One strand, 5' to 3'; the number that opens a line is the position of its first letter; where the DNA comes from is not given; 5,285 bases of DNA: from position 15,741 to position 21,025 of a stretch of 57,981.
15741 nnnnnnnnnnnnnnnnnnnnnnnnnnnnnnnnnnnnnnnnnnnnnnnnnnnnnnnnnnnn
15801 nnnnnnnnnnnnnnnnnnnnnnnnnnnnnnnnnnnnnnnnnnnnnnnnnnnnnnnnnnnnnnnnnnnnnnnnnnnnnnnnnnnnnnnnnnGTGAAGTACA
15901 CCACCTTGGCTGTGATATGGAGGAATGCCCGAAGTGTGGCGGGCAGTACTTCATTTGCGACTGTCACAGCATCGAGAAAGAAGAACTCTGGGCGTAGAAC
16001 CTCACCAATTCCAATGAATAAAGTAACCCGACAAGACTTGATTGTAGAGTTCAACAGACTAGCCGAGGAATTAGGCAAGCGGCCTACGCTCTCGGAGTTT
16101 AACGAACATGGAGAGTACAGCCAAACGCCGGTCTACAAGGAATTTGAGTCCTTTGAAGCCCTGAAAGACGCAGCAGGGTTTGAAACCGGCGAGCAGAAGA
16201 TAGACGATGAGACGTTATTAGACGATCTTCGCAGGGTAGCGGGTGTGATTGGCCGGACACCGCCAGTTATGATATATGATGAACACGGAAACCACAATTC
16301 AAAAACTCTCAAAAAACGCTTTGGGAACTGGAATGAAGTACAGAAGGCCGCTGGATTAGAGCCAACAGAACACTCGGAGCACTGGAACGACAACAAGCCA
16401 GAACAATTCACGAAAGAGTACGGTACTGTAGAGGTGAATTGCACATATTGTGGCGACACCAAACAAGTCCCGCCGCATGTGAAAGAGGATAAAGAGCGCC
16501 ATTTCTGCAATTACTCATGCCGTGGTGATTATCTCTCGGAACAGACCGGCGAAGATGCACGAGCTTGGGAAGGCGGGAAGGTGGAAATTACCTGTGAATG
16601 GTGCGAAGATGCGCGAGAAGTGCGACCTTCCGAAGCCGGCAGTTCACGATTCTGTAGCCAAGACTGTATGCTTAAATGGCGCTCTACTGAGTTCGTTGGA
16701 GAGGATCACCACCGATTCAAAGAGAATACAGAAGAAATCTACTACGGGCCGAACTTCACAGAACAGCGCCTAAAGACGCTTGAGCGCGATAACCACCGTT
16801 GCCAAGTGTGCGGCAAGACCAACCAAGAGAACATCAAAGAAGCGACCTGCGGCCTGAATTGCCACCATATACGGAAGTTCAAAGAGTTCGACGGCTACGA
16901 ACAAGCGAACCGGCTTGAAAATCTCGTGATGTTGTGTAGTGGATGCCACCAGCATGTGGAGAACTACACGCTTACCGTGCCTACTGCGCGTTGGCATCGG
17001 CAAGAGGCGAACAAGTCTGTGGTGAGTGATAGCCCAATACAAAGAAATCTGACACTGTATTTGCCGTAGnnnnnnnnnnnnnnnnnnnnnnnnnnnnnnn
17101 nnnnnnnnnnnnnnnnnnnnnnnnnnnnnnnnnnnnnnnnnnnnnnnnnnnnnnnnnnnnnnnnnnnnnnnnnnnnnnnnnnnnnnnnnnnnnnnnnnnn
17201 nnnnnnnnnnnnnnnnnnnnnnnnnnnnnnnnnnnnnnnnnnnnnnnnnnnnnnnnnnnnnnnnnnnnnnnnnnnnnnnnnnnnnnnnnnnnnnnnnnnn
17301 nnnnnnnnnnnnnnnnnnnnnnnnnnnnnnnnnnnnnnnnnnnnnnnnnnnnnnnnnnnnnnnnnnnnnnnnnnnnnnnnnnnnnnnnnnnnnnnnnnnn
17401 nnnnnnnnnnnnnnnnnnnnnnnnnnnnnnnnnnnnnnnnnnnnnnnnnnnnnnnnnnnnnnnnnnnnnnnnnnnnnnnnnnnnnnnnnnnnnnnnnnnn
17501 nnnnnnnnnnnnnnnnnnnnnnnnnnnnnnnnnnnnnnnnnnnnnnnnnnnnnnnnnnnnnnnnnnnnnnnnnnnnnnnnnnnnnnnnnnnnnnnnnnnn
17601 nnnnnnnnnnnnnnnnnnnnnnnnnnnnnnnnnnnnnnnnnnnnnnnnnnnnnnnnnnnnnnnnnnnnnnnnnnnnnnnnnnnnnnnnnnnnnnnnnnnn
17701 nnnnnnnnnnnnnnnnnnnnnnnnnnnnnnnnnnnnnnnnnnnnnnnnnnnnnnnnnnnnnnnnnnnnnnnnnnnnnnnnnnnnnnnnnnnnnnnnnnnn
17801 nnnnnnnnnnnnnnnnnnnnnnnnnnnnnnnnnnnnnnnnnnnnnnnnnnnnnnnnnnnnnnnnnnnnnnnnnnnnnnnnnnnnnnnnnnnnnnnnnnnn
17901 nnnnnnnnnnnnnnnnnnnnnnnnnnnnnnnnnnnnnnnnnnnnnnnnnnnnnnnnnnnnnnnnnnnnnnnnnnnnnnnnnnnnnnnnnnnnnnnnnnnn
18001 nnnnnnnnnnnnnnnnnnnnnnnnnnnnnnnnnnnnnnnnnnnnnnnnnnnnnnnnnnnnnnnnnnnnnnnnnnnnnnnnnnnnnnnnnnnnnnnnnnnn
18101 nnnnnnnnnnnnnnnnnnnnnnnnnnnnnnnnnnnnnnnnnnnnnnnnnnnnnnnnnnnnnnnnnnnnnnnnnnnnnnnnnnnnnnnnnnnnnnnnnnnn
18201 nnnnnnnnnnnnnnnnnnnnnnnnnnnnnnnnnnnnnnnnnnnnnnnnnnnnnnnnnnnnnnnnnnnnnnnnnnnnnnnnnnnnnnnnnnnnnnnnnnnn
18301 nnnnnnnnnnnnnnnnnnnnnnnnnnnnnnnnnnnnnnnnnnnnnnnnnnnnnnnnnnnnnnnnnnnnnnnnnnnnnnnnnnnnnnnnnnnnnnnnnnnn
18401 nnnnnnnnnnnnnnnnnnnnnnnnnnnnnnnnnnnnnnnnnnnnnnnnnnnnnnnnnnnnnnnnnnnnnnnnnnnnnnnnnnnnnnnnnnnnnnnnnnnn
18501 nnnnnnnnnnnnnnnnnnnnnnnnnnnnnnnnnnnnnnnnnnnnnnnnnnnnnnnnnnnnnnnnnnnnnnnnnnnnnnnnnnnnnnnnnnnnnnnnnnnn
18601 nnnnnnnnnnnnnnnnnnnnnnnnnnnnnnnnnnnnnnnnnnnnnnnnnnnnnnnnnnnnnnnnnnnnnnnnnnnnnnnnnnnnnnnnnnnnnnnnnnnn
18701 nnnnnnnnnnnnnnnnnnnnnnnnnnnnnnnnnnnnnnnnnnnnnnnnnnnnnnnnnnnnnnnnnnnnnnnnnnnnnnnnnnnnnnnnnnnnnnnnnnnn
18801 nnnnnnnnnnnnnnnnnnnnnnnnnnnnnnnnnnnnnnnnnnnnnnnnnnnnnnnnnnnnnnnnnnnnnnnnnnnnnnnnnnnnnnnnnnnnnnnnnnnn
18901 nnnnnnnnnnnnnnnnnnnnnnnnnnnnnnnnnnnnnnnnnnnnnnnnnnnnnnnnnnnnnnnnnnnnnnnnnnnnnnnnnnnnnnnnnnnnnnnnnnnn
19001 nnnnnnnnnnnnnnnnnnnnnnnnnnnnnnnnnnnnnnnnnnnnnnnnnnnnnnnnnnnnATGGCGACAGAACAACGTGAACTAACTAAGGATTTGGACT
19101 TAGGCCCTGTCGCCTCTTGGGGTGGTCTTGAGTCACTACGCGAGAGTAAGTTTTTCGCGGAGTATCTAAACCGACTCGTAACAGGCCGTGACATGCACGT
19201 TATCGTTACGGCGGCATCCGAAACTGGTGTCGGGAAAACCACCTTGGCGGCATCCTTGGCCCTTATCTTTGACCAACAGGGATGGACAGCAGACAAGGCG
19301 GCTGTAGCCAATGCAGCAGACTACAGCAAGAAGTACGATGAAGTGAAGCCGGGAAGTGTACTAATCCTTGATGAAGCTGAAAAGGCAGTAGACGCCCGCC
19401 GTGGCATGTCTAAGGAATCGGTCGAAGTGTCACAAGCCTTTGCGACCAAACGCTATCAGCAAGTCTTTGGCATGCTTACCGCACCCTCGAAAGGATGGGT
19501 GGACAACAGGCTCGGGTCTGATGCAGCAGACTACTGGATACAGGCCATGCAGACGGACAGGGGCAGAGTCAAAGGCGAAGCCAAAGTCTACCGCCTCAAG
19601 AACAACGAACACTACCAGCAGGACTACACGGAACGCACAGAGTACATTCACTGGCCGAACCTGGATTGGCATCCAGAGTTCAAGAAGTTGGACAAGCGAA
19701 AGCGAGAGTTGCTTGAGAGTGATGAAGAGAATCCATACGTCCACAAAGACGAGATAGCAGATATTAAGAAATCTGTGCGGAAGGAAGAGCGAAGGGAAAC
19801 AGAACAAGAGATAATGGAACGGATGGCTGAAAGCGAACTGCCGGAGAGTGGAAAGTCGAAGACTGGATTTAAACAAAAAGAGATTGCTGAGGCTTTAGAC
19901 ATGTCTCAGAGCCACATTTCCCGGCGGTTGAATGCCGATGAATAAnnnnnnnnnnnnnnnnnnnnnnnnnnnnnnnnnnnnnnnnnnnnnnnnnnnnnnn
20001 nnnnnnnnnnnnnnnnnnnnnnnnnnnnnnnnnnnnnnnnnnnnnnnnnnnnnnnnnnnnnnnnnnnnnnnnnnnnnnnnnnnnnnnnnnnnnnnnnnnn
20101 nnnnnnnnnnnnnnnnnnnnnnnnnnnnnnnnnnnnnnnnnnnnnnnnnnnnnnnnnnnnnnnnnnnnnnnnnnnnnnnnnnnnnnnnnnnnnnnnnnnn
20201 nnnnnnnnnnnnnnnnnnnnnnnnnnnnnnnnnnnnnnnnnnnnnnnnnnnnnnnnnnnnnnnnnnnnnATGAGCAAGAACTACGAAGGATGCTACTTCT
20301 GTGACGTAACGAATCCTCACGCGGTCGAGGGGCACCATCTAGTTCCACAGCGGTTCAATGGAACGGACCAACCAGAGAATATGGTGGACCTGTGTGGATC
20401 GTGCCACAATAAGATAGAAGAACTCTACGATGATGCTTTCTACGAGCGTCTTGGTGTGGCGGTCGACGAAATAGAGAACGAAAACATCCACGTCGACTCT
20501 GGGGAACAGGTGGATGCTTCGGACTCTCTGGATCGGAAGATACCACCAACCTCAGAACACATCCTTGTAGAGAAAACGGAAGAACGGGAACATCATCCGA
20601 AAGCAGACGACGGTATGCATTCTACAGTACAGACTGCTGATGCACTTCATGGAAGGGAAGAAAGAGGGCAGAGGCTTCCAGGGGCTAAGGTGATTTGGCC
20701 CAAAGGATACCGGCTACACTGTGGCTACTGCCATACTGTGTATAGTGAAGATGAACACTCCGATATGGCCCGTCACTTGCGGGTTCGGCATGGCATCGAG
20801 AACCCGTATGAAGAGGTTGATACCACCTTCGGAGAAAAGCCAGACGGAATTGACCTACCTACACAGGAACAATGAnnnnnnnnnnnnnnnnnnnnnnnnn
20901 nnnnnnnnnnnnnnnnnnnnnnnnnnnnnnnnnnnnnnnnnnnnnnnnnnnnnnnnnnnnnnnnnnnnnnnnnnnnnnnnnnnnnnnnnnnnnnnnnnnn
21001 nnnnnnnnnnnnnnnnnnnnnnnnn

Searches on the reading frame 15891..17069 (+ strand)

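Call 15: search_protein_families(library=pfam, proteins=[window:15891-17069:+], max_evalue=0.01)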
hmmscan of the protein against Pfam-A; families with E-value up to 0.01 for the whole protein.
window:15891-17069:+ (392 aa): 4 families
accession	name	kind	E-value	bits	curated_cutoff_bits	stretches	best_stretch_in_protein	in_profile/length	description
PF18780.6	HNH_repeat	-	7e-33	113.2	26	2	104-157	1-54/54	Homing endonuclease associated repeat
PF06467.20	zf-FCS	-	3e-06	27.4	22.4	1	180-214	3-39/39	MYM-type Zinc finger with FCS sequence motif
PF01844.29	HNH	-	3.5e-05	24.3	21.4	1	304-357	1-45/47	HNH endonuclease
PF13391.12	HNH_2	-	0.0012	19.1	21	1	304-361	1-63/66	HNH endonuclease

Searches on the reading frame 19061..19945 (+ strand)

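Call 15: search_protein_families(library=pfam, proteins=[window:19061-19945:+], max_evalue=0.01)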
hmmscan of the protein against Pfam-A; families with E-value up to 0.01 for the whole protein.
window:19061-19945:+ (294 aa): 6 families
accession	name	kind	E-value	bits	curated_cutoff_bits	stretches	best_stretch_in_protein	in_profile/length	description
PF01656.29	CbiA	-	0.00013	22.3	25.4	1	48-154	1-86/125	CobQ/CobB/MinD/ParA nucleotide binding domain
PF20720.3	nSTAND3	-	0.0013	18.9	27.2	1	47-104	18-72/155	Novel STAND NTPase 3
PF01381.28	HTH_3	-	0.0024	18.3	23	0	269-291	9-31/55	Helix-turn-helix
PF04545.22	Sigma70_r4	-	0.0054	16.7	24.1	0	270-290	21-41/50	Sigma-70, region 4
PF24034.1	DUF7343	-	0.0056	17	27.6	0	271-291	20-40/62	Domain of unknown function (DUF7343)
PF00004.35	AAA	-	0.0088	16.9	21.2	0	55-126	7-87/131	ATPase family associated with various cellular activities (AAA)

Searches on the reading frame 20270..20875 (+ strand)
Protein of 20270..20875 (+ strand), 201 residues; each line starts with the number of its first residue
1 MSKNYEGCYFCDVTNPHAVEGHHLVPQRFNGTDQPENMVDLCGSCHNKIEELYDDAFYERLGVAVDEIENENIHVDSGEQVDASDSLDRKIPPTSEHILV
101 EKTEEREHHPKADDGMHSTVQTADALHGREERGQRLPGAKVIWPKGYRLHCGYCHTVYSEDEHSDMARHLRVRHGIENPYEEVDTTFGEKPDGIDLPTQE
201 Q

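Call 16: search_protein_families(library=phrogs, proteins=[window:20270-20875:+], max_evalue=0.01)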
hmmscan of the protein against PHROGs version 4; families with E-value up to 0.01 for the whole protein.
window:20270-20875:+ (201 aa): 13 families
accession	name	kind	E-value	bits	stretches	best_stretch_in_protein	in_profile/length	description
phrog_1271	-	DNA, RNA and nucleotide metabolism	2.7e-06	28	1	6-55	267-321/361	HNH endonuclease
phrog_740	-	DNA, RNA and nucleotide metabolism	3.3e-06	27.3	1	10-70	40-103/332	HNH endonuclease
phrog_8048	-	DNA, RNA and nucleotide metabolism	3.6e-06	27.4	1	7-51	178-227/273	HNH endonuclease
phrog_144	-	DNA, RNA and nucleotide metabolism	6.5e-06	26.9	1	10-62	89-144/175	HNH endonuclease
phrog_589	-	DNA, RNA and nucleotide metabolism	9.3e-06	26.5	1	8-48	94-137/179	HNH endonuclease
phrog_15103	-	unknown function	3.9e-05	24.2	1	18-61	223-266/280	-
phrog_6050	-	DNA, RNA and nucleotide metabolism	0.0001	22.3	1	6-51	312-359/402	HNH endonuclease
phrog_7370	-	DNA, RNA and nucleotide metabolism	0.00046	21.2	1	5-50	41-84/115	HNH endonuclease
phrog_14314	-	DNA, RNA and nucleotide metabolism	0.00088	20.6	1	6-80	17-86/252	HNH endonuclease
phrog_2214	-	DNA, RNA and nucleotide metabolism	0.0017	18.5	1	5-69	193-256/429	HNH endonuclease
phrog_8446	-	DNA, RNA and nucleotide metabolism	0.0027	18.4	1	18-53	160-199/211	HNH endonuclease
phrog_119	-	DNA, RNA and nucleotide metabolism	0.0036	17.2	1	8-66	206-271/443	HNH endonuclease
phrog_14515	-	DNA, RNA and nucleotide metabolism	0.0059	17.8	0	28-59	2-37/77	HNH endonuclease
